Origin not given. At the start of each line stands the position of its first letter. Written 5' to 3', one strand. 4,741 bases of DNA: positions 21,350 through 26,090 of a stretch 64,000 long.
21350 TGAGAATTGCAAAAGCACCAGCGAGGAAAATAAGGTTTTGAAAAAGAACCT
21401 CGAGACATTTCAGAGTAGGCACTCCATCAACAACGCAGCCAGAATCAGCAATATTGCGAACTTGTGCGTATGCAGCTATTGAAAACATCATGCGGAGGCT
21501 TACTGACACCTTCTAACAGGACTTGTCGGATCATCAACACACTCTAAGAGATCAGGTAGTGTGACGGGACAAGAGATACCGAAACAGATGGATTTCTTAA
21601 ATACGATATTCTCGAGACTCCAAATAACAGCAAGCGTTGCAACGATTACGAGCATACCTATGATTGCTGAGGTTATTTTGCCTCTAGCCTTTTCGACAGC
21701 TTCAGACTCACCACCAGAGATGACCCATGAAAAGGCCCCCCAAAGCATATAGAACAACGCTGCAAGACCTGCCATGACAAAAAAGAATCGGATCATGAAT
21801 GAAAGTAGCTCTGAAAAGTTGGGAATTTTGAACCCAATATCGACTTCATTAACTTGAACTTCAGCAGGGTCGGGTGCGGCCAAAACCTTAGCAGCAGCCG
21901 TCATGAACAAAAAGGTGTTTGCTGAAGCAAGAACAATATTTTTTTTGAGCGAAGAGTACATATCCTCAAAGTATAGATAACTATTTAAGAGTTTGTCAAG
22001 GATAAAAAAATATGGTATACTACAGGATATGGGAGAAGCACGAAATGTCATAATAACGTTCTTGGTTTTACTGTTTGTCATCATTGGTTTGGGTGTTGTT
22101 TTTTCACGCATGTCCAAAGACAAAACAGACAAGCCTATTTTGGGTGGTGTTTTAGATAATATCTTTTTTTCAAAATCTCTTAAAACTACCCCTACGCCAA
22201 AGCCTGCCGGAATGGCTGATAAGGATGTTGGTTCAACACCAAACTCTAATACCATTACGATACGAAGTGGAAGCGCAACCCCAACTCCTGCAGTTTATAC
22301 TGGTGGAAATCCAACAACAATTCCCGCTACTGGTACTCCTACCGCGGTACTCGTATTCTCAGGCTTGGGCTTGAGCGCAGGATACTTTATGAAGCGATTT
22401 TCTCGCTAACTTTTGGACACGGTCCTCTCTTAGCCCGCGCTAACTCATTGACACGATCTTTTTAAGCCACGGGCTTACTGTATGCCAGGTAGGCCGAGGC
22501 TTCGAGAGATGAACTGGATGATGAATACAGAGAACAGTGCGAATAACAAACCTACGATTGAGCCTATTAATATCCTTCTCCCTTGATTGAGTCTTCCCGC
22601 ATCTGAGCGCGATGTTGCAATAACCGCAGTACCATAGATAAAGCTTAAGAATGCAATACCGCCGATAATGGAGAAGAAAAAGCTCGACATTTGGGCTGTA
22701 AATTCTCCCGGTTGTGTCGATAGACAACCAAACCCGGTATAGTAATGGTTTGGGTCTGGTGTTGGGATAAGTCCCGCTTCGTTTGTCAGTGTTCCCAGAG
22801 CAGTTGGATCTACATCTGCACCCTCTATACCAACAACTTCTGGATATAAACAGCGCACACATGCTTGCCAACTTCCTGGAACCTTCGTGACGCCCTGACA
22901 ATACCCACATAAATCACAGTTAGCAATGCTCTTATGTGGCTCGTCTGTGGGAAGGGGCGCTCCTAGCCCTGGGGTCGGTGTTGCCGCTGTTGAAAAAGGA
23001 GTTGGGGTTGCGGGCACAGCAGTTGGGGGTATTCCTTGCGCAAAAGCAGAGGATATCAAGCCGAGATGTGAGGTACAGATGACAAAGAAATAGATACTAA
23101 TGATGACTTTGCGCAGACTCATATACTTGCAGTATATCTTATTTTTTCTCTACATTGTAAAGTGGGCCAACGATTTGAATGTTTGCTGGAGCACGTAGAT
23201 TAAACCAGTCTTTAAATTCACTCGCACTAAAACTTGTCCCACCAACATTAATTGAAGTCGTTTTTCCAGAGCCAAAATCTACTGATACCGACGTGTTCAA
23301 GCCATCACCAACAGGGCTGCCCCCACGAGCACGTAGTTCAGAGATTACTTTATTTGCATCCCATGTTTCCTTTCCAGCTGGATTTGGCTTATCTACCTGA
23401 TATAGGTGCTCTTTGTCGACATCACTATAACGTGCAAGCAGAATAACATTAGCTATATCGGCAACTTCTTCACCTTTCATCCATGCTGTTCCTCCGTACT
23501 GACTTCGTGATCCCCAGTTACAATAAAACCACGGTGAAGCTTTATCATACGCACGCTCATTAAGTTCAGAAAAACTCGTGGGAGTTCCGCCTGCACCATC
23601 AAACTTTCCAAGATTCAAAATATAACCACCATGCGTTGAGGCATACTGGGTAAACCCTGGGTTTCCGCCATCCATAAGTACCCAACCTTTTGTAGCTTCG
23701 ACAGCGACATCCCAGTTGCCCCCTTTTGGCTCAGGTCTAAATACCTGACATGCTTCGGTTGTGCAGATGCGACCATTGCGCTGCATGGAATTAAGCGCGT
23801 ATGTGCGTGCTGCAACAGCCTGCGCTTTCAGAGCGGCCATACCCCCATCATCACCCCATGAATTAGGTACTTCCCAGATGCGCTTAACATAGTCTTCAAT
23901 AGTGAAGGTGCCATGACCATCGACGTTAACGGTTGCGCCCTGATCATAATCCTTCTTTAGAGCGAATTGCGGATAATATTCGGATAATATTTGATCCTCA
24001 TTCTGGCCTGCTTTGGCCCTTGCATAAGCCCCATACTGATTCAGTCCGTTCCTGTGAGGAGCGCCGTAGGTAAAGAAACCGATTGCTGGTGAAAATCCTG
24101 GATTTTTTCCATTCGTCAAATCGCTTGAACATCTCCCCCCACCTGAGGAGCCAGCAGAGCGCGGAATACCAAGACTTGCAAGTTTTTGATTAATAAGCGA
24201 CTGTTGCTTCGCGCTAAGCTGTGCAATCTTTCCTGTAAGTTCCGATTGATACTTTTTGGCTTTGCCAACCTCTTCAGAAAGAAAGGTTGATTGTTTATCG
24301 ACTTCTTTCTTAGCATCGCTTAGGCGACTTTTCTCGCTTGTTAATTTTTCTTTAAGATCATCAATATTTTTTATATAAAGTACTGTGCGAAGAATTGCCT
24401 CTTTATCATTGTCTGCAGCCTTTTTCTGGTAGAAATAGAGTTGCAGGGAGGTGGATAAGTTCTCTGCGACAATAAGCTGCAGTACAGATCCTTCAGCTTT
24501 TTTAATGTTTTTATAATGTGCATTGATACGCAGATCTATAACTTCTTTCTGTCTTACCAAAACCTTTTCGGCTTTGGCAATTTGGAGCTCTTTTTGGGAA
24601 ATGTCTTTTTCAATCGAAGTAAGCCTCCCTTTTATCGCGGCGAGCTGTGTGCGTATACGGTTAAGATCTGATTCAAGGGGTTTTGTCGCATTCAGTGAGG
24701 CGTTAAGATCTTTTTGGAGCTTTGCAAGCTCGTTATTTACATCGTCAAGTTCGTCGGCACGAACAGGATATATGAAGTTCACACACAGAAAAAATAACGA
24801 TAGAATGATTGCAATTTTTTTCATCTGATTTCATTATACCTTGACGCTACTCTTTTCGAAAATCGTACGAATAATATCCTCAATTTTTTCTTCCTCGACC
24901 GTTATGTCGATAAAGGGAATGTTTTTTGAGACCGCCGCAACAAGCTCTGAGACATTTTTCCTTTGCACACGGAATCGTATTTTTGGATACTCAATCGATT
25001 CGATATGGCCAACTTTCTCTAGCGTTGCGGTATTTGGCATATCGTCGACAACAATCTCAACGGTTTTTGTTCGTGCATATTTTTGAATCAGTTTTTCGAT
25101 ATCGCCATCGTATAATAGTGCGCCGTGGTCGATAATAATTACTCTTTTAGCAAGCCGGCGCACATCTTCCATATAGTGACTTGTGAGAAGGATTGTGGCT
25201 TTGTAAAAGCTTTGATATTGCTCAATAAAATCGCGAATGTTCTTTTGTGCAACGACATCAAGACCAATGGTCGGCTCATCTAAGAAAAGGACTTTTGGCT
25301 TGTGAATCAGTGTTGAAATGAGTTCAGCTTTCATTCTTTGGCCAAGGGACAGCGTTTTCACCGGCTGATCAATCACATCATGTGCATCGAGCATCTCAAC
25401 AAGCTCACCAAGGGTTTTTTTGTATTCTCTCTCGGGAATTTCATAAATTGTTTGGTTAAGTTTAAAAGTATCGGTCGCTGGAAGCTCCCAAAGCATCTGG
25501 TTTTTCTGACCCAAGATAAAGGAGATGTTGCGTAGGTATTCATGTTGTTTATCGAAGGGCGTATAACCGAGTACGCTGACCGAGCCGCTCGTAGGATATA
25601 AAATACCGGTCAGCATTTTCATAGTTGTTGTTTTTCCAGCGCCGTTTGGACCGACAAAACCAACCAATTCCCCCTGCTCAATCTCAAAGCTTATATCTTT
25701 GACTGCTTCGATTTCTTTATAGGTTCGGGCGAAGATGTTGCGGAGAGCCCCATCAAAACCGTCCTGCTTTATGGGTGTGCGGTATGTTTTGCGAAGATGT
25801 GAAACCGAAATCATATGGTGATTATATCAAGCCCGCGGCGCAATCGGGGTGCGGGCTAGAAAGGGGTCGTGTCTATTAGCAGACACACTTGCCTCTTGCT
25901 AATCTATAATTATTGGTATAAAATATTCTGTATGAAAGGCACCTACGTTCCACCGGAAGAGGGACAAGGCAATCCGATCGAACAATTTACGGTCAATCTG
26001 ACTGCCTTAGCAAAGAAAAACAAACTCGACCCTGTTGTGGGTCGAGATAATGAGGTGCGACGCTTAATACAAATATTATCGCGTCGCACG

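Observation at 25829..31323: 48-nt element present twice with a compensatory base-pair change in its stem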

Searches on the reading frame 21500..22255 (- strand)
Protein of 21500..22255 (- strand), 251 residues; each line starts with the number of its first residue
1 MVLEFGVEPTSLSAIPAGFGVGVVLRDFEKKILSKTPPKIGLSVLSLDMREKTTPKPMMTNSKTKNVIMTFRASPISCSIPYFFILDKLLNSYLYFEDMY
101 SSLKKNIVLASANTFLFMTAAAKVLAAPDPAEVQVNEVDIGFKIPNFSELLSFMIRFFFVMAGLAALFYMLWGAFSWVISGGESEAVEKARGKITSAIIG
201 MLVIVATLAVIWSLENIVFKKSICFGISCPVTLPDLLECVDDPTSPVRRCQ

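Call 25: search_protein_families(library=pfam, proteins=[window:21500-22255:-], max_evalue=0.001)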
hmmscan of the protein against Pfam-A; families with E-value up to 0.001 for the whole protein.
window:21500-22255:- (251 aa): 1 family
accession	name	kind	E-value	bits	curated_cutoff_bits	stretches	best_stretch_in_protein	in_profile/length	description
PF18895.5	T4SS_pilin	-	0.00049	20.5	26.6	1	157-208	15-65/71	Type IV secretion system pilin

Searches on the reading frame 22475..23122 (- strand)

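Call 25: search_protein_families(library=pfam, proteins=[window:22475-23122:-], max_evalue=0.001)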
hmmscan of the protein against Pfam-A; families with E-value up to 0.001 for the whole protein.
window:22475-23122:- (215 aa): 1 family
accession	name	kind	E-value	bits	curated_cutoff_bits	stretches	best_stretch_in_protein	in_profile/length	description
PF18895.5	T4SS_pilin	-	0.00012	22.5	26.6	1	135-205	2-71/71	Type IV secretion system pilin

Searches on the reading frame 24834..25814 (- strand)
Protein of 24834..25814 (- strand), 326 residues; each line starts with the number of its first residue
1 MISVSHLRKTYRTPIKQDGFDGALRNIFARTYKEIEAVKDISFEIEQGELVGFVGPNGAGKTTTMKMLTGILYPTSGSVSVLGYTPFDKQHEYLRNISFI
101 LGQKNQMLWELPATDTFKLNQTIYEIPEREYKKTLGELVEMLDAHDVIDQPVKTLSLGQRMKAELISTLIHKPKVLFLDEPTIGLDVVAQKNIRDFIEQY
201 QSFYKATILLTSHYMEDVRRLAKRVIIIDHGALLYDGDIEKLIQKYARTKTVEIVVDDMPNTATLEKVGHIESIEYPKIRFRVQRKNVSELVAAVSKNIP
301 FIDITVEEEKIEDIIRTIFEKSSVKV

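Call 25: search_protein_families(library=pfam, proteins=[window:24834-25814:-], max_evalue=0.001)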
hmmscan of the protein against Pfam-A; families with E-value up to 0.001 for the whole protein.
window:24834-25814:- (326 aa): 4 families
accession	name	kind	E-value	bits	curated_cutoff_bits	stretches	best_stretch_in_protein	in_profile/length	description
PF00005.33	ABC_tran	-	9.3e-28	98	25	1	38-182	1-136/137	ABC transporter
PF13304.12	AAA_21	-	7.6e-12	46.3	27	1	138-213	221-298/304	AAA domain, putative AbiEii toxin, Type IV TA system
PF13476.12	AAA_23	-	6.3e-05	24.1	27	1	39-78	11-49/201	AAA domain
PF13604.12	AAA_30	-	0.00072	19.8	27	0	50-94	20-62/191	AAA domain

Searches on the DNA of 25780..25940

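Call 72: search_rna_families(source=window, start=25780, end=25940, threshold=evalue, max_evalue=10)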
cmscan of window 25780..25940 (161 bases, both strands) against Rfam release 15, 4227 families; matches with E-value up to 10: 2.
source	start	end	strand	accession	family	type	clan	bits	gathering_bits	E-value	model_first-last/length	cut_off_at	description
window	25875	25903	+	RF00188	SNORD103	Gene; snRNA; snoRNA; CD-box;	-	12.3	45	7.2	1-83/83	no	Small nucleolar RNA SNORD103/SNORD85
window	25823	25865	+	RF00715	mir-383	Gene; miRNA;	-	11.4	70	8.3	1-73/73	no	mir-383 microRNA precursor family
